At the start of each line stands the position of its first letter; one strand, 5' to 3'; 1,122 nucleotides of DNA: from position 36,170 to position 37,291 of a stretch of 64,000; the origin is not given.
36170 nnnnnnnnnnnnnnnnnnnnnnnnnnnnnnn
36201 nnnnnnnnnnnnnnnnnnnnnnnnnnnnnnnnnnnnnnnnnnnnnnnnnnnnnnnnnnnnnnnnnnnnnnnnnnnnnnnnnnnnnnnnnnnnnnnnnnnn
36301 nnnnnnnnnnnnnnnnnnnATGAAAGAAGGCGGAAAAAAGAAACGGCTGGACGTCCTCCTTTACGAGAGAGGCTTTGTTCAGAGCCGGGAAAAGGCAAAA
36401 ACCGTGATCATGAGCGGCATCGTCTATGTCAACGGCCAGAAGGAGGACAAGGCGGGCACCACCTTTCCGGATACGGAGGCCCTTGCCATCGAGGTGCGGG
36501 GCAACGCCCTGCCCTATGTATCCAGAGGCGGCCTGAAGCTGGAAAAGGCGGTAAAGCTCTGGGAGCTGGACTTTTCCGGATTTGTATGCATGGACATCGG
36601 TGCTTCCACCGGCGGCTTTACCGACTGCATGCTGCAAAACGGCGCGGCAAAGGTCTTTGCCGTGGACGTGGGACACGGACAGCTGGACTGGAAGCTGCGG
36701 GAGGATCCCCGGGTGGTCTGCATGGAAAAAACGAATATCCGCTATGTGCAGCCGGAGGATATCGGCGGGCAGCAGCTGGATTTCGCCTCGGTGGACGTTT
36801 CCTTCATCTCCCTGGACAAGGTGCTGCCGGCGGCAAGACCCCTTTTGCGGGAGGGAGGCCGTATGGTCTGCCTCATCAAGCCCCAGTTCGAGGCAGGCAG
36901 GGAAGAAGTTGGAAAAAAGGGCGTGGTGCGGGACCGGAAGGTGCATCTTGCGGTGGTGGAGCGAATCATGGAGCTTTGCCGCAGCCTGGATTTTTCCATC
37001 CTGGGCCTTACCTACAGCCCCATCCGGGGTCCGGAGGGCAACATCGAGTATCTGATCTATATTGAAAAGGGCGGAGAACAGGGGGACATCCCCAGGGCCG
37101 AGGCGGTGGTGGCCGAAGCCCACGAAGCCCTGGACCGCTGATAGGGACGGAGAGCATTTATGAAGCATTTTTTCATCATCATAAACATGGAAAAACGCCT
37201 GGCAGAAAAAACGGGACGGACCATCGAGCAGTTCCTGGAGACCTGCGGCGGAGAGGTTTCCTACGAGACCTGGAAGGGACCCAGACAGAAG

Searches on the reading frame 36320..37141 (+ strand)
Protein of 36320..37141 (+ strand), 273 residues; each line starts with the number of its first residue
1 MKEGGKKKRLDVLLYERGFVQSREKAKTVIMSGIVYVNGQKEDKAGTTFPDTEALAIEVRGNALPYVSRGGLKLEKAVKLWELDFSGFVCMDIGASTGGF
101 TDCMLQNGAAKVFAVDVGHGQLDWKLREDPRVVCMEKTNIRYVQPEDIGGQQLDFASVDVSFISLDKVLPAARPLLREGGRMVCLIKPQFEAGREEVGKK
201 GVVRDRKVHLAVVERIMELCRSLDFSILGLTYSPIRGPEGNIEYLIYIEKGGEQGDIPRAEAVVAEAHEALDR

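Call 78: search_protein_families(library=pfam, proteins=[window:36320-37141:+], max_evalue=0.00001)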
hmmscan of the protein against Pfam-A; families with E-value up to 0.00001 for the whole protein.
window:36320-37141:+ (273 aa): 2 families
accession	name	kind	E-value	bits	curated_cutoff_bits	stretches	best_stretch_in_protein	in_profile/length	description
PF01728.25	FtsJ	-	6.6e-46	156.9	24.1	1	66-248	1-179/181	FtsJ-like methyltransferase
PF01479.30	S4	-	3.1e-10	40.1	22.8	1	9-47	2-40/48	S4 domain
